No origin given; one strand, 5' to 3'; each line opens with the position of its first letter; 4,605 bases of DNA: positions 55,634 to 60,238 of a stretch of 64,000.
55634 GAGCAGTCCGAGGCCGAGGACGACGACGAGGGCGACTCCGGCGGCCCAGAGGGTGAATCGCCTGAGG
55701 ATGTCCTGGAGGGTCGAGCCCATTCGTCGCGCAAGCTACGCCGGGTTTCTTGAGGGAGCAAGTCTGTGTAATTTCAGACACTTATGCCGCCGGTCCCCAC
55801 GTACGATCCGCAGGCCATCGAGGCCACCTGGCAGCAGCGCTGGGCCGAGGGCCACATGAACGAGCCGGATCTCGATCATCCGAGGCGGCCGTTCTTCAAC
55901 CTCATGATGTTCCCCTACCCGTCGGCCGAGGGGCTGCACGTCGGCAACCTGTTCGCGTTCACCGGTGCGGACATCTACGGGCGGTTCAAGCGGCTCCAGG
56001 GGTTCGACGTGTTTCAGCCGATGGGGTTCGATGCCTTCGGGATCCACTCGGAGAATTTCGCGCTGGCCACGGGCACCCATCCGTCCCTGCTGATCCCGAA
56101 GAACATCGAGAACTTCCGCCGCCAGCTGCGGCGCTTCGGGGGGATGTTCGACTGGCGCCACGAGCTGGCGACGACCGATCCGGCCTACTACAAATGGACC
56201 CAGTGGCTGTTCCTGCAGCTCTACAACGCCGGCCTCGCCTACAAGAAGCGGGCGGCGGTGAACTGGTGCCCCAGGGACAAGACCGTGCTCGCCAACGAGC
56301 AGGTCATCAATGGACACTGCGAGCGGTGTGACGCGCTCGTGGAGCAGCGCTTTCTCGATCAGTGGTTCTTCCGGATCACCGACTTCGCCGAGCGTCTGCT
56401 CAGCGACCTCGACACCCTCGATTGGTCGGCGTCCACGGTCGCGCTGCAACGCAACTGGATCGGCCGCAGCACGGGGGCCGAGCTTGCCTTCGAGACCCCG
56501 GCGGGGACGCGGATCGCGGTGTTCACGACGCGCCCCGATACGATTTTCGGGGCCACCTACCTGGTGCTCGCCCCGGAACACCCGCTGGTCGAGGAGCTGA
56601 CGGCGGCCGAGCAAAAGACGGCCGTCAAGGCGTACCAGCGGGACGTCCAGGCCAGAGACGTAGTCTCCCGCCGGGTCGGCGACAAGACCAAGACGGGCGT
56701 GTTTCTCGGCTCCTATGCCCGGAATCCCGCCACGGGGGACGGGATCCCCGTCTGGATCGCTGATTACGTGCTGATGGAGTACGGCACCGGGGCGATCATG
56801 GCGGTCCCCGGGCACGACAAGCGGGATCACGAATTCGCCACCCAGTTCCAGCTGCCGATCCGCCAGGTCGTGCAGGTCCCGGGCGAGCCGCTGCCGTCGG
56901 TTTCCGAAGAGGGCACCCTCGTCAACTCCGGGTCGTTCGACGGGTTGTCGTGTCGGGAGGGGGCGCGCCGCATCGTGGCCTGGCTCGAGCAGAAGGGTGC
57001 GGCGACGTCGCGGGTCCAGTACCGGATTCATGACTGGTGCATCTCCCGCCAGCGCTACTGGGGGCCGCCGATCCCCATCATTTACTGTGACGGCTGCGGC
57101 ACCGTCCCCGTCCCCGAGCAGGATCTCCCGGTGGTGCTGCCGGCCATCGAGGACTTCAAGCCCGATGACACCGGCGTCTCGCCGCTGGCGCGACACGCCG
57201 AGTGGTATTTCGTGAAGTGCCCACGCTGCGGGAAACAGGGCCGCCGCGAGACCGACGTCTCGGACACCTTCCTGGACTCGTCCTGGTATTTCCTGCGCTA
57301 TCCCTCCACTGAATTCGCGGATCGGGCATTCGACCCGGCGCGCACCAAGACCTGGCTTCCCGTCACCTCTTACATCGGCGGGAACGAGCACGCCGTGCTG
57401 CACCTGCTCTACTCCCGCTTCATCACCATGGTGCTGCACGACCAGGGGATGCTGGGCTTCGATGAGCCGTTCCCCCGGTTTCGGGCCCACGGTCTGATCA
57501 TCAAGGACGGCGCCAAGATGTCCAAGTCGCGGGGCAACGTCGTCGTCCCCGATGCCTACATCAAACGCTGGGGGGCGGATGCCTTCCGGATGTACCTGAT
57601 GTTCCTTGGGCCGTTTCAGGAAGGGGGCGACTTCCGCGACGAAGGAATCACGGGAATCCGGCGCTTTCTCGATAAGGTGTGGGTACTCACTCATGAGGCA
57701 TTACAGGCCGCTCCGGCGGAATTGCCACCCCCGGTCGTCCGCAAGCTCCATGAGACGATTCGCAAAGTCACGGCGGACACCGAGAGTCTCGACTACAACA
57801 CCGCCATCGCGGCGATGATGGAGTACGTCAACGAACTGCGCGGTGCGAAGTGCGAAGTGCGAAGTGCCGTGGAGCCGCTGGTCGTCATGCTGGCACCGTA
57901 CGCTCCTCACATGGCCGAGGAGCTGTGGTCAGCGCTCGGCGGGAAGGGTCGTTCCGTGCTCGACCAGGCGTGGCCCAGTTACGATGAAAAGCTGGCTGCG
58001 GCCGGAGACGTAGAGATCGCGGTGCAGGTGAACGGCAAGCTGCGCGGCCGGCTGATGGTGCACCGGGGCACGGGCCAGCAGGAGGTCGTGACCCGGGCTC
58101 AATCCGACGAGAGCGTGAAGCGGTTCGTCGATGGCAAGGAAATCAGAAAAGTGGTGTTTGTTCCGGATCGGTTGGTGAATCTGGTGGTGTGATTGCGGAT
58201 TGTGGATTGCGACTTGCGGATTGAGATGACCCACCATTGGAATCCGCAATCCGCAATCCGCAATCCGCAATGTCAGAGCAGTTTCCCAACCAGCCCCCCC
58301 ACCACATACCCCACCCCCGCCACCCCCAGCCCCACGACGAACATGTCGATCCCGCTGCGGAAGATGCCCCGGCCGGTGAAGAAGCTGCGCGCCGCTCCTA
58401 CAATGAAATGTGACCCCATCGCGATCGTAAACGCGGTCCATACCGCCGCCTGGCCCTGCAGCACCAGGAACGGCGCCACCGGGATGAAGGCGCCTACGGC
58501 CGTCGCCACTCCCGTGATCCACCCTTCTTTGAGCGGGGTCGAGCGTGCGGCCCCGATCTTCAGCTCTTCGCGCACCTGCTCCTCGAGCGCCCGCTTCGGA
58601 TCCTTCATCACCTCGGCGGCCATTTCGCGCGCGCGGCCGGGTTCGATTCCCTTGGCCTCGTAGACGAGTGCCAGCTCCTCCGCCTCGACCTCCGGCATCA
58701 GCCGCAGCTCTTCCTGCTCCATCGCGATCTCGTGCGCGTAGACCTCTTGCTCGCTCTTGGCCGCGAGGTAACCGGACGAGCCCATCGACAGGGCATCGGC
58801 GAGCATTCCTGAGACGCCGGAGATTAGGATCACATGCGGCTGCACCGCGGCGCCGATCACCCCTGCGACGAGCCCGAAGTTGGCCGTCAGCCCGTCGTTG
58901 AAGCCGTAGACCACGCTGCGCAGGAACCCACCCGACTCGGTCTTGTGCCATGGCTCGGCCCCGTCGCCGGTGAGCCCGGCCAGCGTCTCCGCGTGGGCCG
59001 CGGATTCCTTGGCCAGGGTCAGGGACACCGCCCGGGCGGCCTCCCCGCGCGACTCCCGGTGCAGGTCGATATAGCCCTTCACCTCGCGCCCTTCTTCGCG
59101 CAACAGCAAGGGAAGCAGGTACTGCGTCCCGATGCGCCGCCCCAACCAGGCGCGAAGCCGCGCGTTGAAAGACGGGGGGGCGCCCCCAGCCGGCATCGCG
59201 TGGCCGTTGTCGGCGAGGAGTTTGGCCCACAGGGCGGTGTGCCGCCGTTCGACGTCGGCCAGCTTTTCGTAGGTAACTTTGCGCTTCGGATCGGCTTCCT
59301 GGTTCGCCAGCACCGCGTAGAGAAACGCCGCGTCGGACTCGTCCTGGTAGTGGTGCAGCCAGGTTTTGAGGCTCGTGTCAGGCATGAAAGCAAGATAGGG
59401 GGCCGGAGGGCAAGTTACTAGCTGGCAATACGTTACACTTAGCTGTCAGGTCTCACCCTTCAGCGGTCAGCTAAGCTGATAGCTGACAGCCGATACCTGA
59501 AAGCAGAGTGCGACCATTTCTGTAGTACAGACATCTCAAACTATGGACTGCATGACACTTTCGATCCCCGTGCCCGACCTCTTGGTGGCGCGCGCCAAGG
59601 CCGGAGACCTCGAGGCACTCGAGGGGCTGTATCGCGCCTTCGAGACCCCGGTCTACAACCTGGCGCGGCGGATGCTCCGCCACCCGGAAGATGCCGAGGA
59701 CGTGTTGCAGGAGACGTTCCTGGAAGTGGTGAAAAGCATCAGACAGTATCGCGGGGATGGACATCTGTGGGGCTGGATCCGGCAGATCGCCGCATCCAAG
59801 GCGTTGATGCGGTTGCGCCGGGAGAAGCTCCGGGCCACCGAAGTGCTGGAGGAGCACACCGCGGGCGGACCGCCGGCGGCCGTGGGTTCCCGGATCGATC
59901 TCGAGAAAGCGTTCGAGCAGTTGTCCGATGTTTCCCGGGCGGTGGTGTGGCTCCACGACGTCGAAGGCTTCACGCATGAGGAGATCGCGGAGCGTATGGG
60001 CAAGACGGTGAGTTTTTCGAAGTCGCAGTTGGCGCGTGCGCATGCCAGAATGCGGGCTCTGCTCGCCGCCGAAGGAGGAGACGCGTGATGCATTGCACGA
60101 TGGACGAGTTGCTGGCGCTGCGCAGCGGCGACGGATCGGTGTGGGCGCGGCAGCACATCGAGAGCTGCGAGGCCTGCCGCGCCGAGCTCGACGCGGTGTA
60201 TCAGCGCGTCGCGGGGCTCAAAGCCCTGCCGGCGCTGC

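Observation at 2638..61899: Dispersed family of tandem-heptamer arrays, mostly organised as inverted arrays (hairpins), at 13 or more loci in 64 kb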

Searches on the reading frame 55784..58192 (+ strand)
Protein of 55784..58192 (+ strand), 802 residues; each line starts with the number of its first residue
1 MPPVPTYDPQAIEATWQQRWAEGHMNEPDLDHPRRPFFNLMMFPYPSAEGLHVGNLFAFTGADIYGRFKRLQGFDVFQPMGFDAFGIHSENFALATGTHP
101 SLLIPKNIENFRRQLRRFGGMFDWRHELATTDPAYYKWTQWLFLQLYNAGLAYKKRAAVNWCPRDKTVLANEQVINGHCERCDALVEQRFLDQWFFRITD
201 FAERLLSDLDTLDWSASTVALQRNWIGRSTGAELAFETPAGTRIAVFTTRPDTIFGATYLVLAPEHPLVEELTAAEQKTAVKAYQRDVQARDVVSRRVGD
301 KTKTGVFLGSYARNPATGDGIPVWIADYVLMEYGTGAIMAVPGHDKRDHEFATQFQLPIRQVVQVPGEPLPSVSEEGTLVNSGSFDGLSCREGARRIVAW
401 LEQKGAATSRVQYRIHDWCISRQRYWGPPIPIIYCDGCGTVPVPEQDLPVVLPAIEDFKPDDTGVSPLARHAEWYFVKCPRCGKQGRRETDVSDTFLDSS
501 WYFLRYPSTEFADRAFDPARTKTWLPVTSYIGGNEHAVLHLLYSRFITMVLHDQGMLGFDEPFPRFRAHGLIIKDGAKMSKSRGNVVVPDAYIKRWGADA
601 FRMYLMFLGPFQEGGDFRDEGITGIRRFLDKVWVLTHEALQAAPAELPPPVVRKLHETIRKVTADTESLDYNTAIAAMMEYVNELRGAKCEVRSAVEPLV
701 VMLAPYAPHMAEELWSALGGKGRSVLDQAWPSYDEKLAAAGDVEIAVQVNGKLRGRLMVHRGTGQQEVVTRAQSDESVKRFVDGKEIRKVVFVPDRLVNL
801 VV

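Call 8: find_encoding_contigs(protein=window:55784-58192:+, flank=10000, max_places=6)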
Protein window:55784-58192:+ (802 aa): 1 contig read that carries it; 1 place shown.
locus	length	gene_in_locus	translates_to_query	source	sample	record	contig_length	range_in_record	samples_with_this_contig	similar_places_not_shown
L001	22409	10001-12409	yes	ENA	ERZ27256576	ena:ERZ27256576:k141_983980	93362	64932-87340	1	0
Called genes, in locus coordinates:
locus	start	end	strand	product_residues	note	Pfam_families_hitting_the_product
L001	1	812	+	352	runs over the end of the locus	PF02749:QRPTase_N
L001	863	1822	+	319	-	PF01118:Semialdhyde_dh, PF22698:Semialdhyde_dhC_1, PF02774:Semialdhyde_dhC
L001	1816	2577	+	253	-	PF00696:AA_kinase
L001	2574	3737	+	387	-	PF00202:Aminotran_3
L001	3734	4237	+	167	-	PF00583:Acetyltransf_1, PF13673:Acetyltransf_10 (faint), PF13508:Acetyltransf_7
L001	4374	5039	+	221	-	PF00857:Isochorismatase (weak)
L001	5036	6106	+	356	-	PF00266:Aminotran_5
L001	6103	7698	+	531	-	PF00389:2-Hacid_dh, PF02826:2-Hacid_dh_C, PF19304:PGDH_inter, PF01842:ACT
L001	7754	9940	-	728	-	PF02743:dCache_1, PF00015:MCPsignal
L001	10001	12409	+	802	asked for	PF09334:tRNA-synt_1g, PF00133:tRNA-synt_1, PF13603:tRNA-synt_1_2, PF00133:tRNA-synt_1, PF09334:tRNA-synt_1g, PF08264:Anticodon_1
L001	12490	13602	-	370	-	PF01988:VIT1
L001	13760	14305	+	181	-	PF07638:Sigma70_ECF (weak), PF04542:Sigma70_r2, PF08281:Sigma70_r4_2, PF04545:Sigma70_r4 (weak)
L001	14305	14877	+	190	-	-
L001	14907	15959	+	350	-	PF00595:PDZ, PF13180:PDZ_2, PF17820:PDZ_6, PF13180:PDZ_2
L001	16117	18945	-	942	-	PF00246:Peptidase_M14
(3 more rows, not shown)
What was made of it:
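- The window is a short-read metagenome contig (call 8).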

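Call 10: find_related_loci(query=window:55784-58192:+, collection=genome_contigs, flank=10000)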
Query window:55784-58192:+ (802 aa) in genome_contigs; peptide patterns used: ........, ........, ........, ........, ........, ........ (x = any residue, [..] = any of these).
600 stretches matched a pattern (row limit reached: there are more); 596 encode a relative of the query (tblastn E <= 1e-3); the best 80 are kept; 80 distinct loci.
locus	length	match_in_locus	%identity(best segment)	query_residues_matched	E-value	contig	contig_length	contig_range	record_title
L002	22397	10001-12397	79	1-802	0e+0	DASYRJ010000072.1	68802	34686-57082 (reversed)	MAG TPA_asm: Gemmatimonadales bacterium isolate SMAG_U4508 k141_522214, whole genome shotgun sequence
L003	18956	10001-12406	78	1-802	0e+0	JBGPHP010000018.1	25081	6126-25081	MAG: Gemmatimonadota bacterium isolate OBJ_0618_7090110_355 k141_3002191_length_25081_cov_45.3609, whole genome shotgun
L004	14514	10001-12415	78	1-802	0e+0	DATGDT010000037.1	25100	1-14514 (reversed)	MAG TPA_asm: Gemmatimonadales bacterium isolate SMAG_U9681 k141_2014, whole genome shotgun sequence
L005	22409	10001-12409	79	1-802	0e+0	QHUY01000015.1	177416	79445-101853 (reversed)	MAG: Gemmatimonadetes bacterium isolate AG17 14_1009_16_40cm_scaffold_1276_curated, whole genome shotgun sequence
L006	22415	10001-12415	78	1-802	0e+0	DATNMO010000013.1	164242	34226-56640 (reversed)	MAG TPA_asm: Gemmatimonadales bacterium isolate SMAG_U11481 k141_493587, whole genome shotgun sequence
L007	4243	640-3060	78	1-802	0e+0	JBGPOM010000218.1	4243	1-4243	MAG: Gemmatimonadota bacterium isolate OBJ_0618_7090110_191 k141_3971061_length_4243_cov_30.5144, whole genome shotgun s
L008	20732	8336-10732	76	1-802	0e+0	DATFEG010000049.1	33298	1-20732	MAG TPA_asm: Gemmatimonadales bacterium isolate SMAG_U8601 k141_2833614, whole genome shotgun sequence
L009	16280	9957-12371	77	1-802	0e+0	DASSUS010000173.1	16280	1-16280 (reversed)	MAG TPA_asm: Gemmatimonadales bacterium isolate SMAG_U573 k141_1416074, whole genome shotgun sequence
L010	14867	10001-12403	77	3-802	0e+0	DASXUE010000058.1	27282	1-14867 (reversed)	MAG TPA_asm: Gemmatimonadales bacterium isolate SMAG_U4710 k141_2263447, whole genome shotgun sequence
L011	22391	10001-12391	76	1-802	0e+0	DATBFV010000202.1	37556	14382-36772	MAG TPA_asm: Gemmatimonadales bacterium isolate SMAG_U3820 k141_3751752, whole genome shotgun sequence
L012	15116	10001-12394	74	1-802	0e+0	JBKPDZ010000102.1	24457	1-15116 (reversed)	MAG: Gemmatimonadota bacterium isolate GB_EKS_MAG_00011 GB_EKS_000000306924, whole genome shotgun sequence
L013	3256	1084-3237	77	3-719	0e+0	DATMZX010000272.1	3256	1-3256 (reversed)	MAG TPA_asm: Gemmatimonadales bacterium isolate SMAG_U11146 k141_3504729, whole genome shotgun sequence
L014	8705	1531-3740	80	1-802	0e+0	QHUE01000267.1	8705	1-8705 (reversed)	MAG: Gemmatimonadetes bacterium isolate AG35 14_0903_16_40cm_scaffold_38854_curated, whole genome shotgun sequence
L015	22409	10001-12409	69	7-802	0e+0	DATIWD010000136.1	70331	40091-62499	MAG TPA_asm: Gemmatimonadales bacterium isolate SMAG_U15214 k141_3429030, whole genome shotgun sequence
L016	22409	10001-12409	65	7-802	0e+0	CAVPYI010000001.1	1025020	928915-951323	MAG: uncultured Gemmatimonadales bacterium isolate MFD09964.bin.2.64 genome assembly, contig: contig_13830, whole genome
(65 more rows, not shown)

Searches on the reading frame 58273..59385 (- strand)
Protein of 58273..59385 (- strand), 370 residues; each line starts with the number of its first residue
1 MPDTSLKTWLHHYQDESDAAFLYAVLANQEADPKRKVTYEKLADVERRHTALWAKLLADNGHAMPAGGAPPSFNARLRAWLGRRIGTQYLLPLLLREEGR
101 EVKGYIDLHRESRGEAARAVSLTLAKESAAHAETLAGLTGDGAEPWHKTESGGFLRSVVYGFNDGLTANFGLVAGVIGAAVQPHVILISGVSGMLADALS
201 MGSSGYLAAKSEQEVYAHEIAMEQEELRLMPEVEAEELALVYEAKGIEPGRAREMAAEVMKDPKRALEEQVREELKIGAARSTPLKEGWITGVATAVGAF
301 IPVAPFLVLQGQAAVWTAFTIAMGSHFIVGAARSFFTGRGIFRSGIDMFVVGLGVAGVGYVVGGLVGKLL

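Call 25: find_homologous_proteins(query=window:58273-59385:-, max_evalue=1e-60)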
Query window:58273-59385:- (370 aa): 7062 proteins with E <= 1e-60 among 8000 candidates; the best 120 are listed.
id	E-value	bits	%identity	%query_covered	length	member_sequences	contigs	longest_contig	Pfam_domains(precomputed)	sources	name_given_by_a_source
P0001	1.9e-237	805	99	100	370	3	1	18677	PF01988.25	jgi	-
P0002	1.1e-216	737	91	100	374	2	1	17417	PF01988.25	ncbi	-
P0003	4.5e-209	712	90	99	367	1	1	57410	PF01988.25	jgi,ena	-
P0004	2.8e-198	676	83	100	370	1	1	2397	PF01988.25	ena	-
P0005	3.0e-198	676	83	100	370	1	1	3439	PF01988.25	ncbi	ncbi:MAG: VIT1/CCC1 transporter family protein [Gemmatimonadales bacterium]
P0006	2.8e-197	673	82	100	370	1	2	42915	PF01988.25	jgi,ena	jgi:VIT1/CCC1 family predicted Fe2+/Mn2+ transporter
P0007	8.9e-197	671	83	94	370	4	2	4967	PF01988.25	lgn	-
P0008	2.0e-195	667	81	100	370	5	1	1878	PF01988.25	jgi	jgi:vacuolar iron transporter family protein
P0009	3.3e-195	666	82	100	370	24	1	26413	PF01988.25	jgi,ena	-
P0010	4.0e-195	666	81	94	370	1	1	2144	PF01988.25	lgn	-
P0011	4.2e-195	666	83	100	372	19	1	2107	PF01988.25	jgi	-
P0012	4.4e-195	666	82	100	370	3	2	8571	PF01988.25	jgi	jgi:VIT1/CCC1 family predicted Fe2+/Mn2+ transporter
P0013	6.6e-195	665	81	100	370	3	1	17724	PF01988.25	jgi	jgi:predicted membrane protein (TIGR00267 family)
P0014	2.3e-194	663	82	94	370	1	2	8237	PF01988.25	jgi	jgi:predicted membrane protein (TIGR00267 family)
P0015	3.3e-194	663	81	94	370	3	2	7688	PF01988.25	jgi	jgi:VIT1/CCC1 family predicted Fe2+/Mn2+ transporter/rubrerythrin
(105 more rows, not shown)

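Call 26: find_encoding_contigs(protein=P0001, flank=10000, max_places=3)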
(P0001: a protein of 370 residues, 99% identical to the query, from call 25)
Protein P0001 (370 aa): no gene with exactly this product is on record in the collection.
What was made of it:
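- Tried and rejected: P0001, a 99% VIT1 relative, was not retrievable (call 26).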

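Call 27: find_encoding_contigs(protein=P0002, flank=10000, max_places=3)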
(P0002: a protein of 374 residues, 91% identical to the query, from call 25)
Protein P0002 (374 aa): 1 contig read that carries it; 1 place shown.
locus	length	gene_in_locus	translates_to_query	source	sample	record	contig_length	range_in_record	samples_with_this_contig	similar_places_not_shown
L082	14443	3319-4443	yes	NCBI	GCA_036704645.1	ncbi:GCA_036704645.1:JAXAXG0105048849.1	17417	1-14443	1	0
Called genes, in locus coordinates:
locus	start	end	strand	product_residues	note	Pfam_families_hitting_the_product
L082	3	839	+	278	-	?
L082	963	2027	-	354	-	PF00595:PDZ (weak), PF13180:PDZ_2, PF17820:PDZ_6, PF13180:PDZ_2 (weak)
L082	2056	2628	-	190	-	-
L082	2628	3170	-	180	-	PF07638:Sigma70_ECF (weak), PF04542:Sigma70_r2, PF08281:Sigma70_r4_2, PF04545:Sigma70_r4 (weak)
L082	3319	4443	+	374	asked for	PF01988:VIT1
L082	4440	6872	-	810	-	PF09334:tRNA-synt_1g, PF00133:tRNA-synt_1, PF13603:tRNA-synt_1_2, PF00133:tRNA-synt_1, PF09334:tRNA-synt_1g, PF08264:Anticodon_1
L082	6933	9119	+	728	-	PF02743:dCache_1, PF06103:DUF948 (faint), PF00015:MCPsignal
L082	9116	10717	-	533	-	PF00389:2-Hacid_dh, PF02826:2-Hacid_dh_C, PF19304:PGDH_inter, PF01842:ACT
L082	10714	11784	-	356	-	PF00266:Aminotran_5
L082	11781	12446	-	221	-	PF00857:Isochorismatase (weak)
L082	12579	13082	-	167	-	PF00583:Acetyltransf_1, PF13673:Acetyltransf_10 (weak), PF13508:Acetyltransf_7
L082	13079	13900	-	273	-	PF00202:Aminotran_3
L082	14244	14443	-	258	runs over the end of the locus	PF00696:AA_kinase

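Call 28: find_encoding_contigs(protein=P0003, flank=10000, max_places=3)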
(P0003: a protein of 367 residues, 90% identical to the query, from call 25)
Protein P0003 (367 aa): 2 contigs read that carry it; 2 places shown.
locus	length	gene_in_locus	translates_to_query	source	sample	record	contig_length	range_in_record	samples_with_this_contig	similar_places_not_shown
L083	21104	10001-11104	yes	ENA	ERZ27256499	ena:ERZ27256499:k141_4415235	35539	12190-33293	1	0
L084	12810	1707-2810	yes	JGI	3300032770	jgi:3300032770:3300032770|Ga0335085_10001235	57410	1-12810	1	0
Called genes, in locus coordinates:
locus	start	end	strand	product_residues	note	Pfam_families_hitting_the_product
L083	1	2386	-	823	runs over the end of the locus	PF08450:SGL (faint), PF21783:YNCE (weak), PF10282:Lactonase (faint), PF01436:NHL (faint), PF04185:Phosphoesterase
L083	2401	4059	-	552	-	PF01120:Alpha_L_fucos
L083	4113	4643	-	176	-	PF03551:PadR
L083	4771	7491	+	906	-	PF00246:Peptidase_M14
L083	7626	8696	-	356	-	PF00595:PDZ, PF13180:PDZ_2, PF17820:PDZ_6, PF13180:PDZ_2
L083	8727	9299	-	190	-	-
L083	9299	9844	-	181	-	PF07638:Sigma70_ECF (weak), PF04542:Sigma70_r2, PF08281:Sigma70_r4_2, PF04545:Sigma70_r4 (weak)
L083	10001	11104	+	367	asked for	PF01988:VIT1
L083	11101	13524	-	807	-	PF09334:tRNA-synt_1g, PF00133:tRNA-synt_1, PF13603:tRNA-synt_1_2, PF00133:tRNA-synt_1, PF09334:tRNA-synt_1g, PF08264:Anticodon_1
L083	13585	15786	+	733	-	PF02743:dCache_1, PF00672:HAMP (weak), PF00015:MCPsignal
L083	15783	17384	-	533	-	PF00389:2-Hacid_dh, PF02826:2-Hacid_dh_C, PF19304:PGDH_inter, PF01842:ACT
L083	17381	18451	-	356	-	PF00266:Aminotran_5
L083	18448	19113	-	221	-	PF00857:Isochorismatase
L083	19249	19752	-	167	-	PF00583:Acetyltransf_1, PF13508:Acetyltransf_7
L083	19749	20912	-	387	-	PF00202:Aminotran_3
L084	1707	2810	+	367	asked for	PF01988:VIT1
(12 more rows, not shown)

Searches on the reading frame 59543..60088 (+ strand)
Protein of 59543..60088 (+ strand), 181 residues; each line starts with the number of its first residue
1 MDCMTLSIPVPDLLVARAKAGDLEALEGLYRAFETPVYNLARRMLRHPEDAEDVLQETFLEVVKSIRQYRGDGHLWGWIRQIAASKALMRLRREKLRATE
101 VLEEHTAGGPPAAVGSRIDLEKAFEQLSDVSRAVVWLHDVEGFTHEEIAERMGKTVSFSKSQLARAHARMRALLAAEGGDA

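Call 64: find_encoding_contigs(protein=window:59543-60088:+, flank=10000, max_places=5)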
Protein window:59543-60088:+ (181 aa): 4 contigs read that carry it; 4 places shown.
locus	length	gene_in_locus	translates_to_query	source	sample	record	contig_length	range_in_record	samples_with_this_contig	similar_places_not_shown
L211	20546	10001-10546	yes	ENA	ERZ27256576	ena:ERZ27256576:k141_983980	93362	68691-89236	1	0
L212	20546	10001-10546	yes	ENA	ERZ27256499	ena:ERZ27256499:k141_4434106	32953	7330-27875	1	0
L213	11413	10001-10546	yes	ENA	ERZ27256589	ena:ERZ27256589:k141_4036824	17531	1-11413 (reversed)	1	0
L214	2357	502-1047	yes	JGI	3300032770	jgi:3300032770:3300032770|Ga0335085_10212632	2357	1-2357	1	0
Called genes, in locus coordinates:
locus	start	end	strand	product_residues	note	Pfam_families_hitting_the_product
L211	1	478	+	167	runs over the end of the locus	PF00583:Acetyltransf_1, PF13673:Acetyltransf_10 (faint), PF13508:Acetyltransf_7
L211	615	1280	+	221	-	PF00857:Isochorismatase (weak)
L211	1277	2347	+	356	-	PF00266:Aminotran_5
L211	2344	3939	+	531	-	PF00389:2-Hacid_dh, PF02826:2-Hacid_dh_C, PF19304:PGDH_inter, PF01842:ACT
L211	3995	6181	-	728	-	PF02743:dCache_1, PF00015:MCPsignal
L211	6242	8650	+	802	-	PF09334:tRNA-synt_1g, PF00133:tRNA-synt_1, PF13603:tRNA-synt_1_2, PF00133:tRNA-synt_1, PF09334:tRNA-synt_1g, PF08264:Anticodon_1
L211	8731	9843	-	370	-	PF01988:VIT1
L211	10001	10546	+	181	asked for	PF07638:Sigma70_ECF (weak), PF04542:Sigma70_r2, PF08281:Sigma70_r4_2, PF04545:Sigma70_r4 (weak)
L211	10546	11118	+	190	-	-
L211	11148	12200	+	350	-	PF00595:PDZ, PF13180:PDZ_2, PF17820:PDZ_6, PF13180:PDZ_2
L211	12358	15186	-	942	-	PF00246:Peptidase_M14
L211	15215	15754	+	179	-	PF03551:PadR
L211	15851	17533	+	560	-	PF01120:Alpha_L_fucos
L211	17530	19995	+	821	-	PF21783:YNCE (weak), PF22494:choice_anch_I (faint), PF08450:SGL (faint), PF10282:Lactonase (weak), PF04185:Phosphoesterase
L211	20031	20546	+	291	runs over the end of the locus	-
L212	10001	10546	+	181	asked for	PF07638:Sigma70_ECF (weak), PF04542:Sigma70_r2, PF08281:Sigma70_r4_2, PF04545:Sigma70_r4 (weak)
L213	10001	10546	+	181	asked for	PF07638:Sigma70_ECF (weak), PF04542:Sigma70_r2, PF08281:Sigma70_r4_2, PF04545:Sigma70_r4 (weak)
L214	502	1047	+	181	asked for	PF07638:Sigma70_ECF (weak), PF04542:Sigma70_r2, PF08281:Sigma70_r4_2, PF04545:Sigma70_r4 (weak)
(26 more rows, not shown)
